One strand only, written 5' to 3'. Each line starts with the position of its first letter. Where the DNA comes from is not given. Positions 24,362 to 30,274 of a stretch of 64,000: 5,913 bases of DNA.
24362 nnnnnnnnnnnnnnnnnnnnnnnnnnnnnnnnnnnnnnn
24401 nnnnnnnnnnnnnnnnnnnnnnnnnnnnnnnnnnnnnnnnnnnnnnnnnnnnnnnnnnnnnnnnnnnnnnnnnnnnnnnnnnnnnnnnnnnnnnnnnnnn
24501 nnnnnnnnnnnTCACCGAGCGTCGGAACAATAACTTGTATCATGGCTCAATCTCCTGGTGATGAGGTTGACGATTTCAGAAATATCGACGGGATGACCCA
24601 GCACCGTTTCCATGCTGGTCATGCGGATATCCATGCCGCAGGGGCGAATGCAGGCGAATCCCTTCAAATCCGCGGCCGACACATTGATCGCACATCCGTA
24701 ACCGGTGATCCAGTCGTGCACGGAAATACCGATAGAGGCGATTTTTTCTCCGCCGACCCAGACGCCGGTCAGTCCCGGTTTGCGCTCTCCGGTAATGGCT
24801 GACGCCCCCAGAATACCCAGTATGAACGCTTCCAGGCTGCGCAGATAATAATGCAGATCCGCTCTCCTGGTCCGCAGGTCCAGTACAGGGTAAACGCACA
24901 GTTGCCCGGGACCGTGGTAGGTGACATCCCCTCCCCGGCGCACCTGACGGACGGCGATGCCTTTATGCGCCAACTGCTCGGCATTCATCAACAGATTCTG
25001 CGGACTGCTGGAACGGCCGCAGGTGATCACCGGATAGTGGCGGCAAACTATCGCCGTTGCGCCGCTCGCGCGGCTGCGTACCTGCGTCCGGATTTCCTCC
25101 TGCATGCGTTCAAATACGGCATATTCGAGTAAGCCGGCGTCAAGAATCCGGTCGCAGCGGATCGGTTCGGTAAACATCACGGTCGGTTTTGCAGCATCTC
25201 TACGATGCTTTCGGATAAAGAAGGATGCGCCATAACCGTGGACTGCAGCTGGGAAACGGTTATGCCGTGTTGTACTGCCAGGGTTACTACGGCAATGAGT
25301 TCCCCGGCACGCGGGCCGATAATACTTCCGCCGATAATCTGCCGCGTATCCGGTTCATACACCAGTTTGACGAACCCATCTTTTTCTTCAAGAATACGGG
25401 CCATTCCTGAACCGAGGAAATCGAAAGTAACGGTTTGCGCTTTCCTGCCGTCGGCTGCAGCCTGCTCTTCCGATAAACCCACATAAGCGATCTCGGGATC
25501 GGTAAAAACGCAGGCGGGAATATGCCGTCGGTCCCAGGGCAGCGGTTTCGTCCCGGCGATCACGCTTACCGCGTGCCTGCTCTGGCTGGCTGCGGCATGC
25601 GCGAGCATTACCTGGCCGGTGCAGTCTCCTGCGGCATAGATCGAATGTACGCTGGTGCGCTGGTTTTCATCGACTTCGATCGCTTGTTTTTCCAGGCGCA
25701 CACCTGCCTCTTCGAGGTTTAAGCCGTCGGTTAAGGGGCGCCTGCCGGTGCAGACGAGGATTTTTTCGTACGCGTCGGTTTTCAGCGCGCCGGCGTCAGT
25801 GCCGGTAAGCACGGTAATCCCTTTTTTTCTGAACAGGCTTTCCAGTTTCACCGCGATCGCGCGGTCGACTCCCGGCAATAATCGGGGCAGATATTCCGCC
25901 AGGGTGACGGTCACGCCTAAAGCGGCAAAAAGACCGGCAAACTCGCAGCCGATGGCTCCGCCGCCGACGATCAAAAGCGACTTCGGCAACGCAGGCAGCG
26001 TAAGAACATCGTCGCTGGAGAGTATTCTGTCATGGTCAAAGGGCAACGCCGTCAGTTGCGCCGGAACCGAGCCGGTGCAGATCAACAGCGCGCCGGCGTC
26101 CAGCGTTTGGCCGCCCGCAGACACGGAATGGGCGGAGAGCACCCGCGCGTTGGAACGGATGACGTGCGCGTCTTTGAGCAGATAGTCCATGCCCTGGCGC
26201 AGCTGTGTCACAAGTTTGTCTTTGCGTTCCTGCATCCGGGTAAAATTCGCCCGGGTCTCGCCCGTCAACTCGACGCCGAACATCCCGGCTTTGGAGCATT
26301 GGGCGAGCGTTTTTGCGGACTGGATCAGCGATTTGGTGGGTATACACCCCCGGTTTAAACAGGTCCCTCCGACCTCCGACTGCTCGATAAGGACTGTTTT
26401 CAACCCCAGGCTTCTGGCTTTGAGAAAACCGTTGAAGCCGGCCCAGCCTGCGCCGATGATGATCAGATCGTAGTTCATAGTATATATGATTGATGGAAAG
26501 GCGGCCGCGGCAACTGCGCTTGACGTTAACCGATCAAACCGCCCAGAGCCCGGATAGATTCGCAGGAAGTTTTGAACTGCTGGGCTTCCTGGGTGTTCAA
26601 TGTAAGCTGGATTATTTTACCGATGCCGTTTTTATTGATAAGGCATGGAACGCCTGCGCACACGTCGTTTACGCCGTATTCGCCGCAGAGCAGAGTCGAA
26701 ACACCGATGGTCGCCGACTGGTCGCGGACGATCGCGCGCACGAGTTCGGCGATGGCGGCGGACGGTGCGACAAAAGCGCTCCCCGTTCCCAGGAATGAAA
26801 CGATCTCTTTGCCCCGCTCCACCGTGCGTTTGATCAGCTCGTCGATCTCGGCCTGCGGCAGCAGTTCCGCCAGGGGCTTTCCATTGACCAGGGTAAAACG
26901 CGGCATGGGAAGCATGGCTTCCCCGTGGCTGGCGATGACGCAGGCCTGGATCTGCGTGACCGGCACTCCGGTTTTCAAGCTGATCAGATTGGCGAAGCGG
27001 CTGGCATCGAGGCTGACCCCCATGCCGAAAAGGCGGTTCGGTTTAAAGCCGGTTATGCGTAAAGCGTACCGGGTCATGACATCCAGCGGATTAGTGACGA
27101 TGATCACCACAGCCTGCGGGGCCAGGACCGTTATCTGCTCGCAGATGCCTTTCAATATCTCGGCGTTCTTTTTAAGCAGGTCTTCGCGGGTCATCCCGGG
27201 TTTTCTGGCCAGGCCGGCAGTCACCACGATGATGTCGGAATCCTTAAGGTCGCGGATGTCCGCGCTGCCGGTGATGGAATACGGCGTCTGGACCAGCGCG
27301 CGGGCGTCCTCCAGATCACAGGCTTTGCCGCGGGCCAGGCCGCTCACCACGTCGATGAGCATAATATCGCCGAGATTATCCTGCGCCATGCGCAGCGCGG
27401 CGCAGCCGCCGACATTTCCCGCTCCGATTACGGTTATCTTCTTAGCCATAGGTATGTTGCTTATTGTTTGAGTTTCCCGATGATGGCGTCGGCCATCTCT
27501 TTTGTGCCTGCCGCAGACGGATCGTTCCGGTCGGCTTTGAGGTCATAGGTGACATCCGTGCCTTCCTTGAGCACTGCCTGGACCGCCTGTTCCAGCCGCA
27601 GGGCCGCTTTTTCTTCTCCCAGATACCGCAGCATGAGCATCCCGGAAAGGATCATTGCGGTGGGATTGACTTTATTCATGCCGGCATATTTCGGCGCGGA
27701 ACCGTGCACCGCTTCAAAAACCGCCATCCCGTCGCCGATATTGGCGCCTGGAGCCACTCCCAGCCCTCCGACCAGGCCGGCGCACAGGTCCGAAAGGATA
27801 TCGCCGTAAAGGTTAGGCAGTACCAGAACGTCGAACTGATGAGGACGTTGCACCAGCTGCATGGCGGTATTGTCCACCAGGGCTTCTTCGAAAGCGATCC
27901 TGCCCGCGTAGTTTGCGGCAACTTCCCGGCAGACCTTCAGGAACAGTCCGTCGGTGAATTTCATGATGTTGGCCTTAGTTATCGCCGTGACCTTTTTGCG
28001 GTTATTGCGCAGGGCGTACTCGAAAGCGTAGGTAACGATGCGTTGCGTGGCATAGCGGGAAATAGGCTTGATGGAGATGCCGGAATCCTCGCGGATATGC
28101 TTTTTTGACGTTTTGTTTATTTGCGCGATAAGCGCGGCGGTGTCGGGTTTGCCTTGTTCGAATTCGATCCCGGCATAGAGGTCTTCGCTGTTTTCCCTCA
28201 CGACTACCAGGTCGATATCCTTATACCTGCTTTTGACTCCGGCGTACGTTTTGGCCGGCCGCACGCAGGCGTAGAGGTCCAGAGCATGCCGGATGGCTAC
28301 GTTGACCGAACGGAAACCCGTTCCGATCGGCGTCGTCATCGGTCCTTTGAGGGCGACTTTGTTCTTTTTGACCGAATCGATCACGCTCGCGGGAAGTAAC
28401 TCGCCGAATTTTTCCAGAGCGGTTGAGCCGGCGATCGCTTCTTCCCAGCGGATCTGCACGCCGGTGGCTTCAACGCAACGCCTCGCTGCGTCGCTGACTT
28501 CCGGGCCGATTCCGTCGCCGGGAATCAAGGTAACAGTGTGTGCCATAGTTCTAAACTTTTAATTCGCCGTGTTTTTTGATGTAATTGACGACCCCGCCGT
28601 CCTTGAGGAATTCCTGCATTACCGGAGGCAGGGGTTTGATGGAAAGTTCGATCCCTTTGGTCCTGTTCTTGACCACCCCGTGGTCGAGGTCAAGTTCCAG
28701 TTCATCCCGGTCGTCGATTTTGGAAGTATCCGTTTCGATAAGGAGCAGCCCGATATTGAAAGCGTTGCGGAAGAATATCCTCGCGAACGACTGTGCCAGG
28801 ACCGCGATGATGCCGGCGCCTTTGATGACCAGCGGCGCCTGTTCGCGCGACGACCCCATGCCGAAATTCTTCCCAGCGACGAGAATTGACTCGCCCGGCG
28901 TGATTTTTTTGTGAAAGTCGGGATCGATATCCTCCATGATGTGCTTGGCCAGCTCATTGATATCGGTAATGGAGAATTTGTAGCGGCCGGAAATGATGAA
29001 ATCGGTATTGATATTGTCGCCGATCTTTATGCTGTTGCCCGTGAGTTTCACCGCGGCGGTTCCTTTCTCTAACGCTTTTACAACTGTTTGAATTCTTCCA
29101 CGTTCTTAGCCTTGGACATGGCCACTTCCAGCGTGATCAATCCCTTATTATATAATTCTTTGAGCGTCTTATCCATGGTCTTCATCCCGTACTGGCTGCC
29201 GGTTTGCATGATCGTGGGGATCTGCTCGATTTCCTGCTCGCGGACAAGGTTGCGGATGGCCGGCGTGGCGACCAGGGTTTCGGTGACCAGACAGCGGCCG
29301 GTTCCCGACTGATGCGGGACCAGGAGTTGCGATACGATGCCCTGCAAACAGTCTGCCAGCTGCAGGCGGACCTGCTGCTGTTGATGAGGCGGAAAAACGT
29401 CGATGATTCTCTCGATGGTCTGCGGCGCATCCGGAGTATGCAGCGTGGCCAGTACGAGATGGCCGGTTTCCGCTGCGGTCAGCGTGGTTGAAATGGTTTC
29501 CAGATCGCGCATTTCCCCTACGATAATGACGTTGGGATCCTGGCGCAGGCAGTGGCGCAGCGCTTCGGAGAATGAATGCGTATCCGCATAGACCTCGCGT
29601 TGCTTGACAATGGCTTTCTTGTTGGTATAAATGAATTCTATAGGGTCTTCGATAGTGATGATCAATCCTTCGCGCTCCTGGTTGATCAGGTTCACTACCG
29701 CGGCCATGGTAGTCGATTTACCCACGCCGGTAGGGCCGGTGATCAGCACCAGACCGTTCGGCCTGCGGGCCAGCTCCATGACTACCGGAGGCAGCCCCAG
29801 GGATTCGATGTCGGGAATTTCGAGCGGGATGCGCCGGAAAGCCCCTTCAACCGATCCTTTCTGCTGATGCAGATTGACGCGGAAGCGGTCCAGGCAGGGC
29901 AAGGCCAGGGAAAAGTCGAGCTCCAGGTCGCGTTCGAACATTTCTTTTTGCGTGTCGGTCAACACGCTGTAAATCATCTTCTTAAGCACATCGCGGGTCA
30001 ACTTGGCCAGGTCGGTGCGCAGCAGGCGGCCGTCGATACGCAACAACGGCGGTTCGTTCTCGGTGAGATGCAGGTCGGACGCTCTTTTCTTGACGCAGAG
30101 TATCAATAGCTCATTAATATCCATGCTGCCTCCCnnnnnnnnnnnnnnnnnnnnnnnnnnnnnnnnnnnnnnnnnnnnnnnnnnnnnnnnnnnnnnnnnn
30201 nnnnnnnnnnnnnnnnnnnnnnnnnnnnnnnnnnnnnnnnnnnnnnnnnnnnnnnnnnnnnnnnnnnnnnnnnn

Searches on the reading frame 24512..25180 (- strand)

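Call 92: search_protein_families(library=pfam, proteins=[window:24512-25180:-], max_evalue=0.001)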
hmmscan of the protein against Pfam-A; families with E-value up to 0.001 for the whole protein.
window:24512-25180:- (222 aa): 1 family
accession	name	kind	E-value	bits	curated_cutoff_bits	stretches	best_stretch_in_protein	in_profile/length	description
PF21948.1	LplA-B_cat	-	3e-36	125.7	27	1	25-210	7-198/200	Lipoyl protein ligase A/B catalytic domain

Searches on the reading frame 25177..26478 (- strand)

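Call 30: search_protein_families(library=pfam, proteins=[window:25177-26478:-], max_evalue=0.001)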
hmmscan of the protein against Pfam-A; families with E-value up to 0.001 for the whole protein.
window:25177-26478:- (433 aa): 6 families
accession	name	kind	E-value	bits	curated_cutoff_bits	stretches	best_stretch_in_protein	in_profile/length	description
PF07992.20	Pyr_redox_2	-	1.2e-59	202.6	26.1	1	3-299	1-290/291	Pyridine nucleotide-disulphide oxidoreductase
PF02852.28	Pyr_redox_dim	-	1.7e-34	118.8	25.3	1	320-428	1-109/110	Pyridine nucleotide-disulphide oxidoreductase, dimerisation domain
PF00070.33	Pyr_redox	-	4.8e-18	65.9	22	1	168-236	2-70/82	Pyridine nucleotide-disulphide oxidoreductase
PF01134.28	GIDA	-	4e-07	29.9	22.1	1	4-98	1-93/391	Glucose inhibited division protein A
PF13738.12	Pyr_redox_3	-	0.00058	19.6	30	0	6-194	1-193/305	Pyridine nucleotide-disulphide oxidoreductase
PF03486.20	HI0933_like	-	0.00066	19.6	50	0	4-35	2-33/244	HI0933-like protein Rossmann domain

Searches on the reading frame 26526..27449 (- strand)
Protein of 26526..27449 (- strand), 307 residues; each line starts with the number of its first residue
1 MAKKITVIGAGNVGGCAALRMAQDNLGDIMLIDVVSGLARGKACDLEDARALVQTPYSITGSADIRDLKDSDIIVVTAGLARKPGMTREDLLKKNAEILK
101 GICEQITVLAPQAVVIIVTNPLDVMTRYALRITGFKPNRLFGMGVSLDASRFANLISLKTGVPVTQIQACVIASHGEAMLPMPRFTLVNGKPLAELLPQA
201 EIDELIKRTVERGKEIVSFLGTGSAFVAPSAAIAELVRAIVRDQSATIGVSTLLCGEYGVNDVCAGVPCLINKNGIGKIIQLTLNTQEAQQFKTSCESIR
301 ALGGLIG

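Call 30: search_protein_families(library=pfam, proteins=[window:26526-27449:-], max_evalue=0.001)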
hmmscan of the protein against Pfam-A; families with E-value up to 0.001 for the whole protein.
window:26526-27449:- (307 aa): 2 families
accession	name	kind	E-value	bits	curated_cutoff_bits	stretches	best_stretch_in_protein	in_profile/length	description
PF00056.29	Ldh_1_N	-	1.8e-40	138.6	27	1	4-142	2-141/141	lactate/malate dehydrogenase, NAD binding domain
PF02866.23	Ldh_1_C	-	1.8e-24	87.1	22.6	1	146-298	2-162/174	lactate/malate dehydrogenase, alpha/beta C-terminal domain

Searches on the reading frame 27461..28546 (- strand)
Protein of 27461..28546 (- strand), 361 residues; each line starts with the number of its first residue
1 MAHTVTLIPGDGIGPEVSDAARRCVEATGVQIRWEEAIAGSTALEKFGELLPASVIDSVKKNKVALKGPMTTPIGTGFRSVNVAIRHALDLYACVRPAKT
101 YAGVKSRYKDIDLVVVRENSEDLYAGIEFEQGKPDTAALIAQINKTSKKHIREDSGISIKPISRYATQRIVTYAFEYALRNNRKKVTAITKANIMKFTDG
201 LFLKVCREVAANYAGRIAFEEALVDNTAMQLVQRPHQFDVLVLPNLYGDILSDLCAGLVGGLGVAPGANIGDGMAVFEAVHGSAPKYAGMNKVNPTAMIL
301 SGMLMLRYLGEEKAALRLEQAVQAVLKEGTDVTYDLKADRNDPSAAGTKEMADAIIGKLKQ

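Call 30: search_protein_families(library=pfam, proteins=[window:27461-28546:-], max_evalue=0.001)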
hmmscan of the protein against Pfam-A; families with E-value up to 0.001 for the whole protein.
window:27461-28546:- (361 aa): 1 family
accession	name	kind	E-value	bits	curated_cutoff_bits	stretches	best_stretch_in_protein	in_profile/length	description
PF00180.25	Iso_dh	-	4.9e-104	348.8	27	1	4-355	1-348/348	Isocitrate/isopropylmalate dehydrogenase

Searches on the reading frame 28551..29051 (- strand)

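Call 92: search_protein_families(library=pfam, proteins=[window:28551-29051:-], max_evalue=0.001)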
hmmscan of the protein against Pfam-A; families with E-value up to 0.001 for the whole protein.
window:28551-29051:- (166 aa): 2 families
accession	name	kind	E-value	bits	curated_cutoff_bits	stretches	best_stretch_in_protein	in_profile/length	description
PF00694.25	Aconitase_C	-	5.7e-17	62.7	22.8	1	51-107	72-128/131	Aconitase C-terminal domain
PF06434.19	Aconitase_2_N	-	1.8e-07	31.5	27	1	9-158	5-170/204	Aconitate hydratase 2 N-terminus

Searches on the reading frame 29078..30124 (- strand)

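Call 30: search_protein_families(library=pfam, proteins=[window:29078-30124:-], max_evalue=0.001)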
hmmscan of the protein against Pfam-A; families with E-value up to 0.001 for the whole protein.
window:29078-30124:- (348 aa): 7 families
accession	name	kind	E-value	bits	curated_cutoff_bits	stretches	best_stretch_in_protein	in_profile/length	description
PF00437.27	T2SSE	-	4.7e-44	151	24.9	1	3-297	12-333/370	Type II/IV secretion system protein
PF13401.12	AAA_22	-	1.2e-05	26.1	27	1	122-208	4-96/130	AAA domain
PF13191.12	AAA_16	-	4.7e-05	24.4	32.6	1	121-159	23-58/167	AAA ATPase domain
PF13604.12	AAA_30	-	7.6e-05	23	27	0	115-150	10-45/191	AAA domain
PF03266.21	NTPase_1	-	8e-05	23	23.9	0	126-150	2-26/168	NTPase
PF13555.12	AAA_29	-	0.00017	21.7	27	1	121-147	20-46/61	P-loop containing region of AAA domain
PF20720.3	nSTAND3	-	0.00037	20.6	27.2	0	123-164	17-60/155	Novel STAND NTPase 3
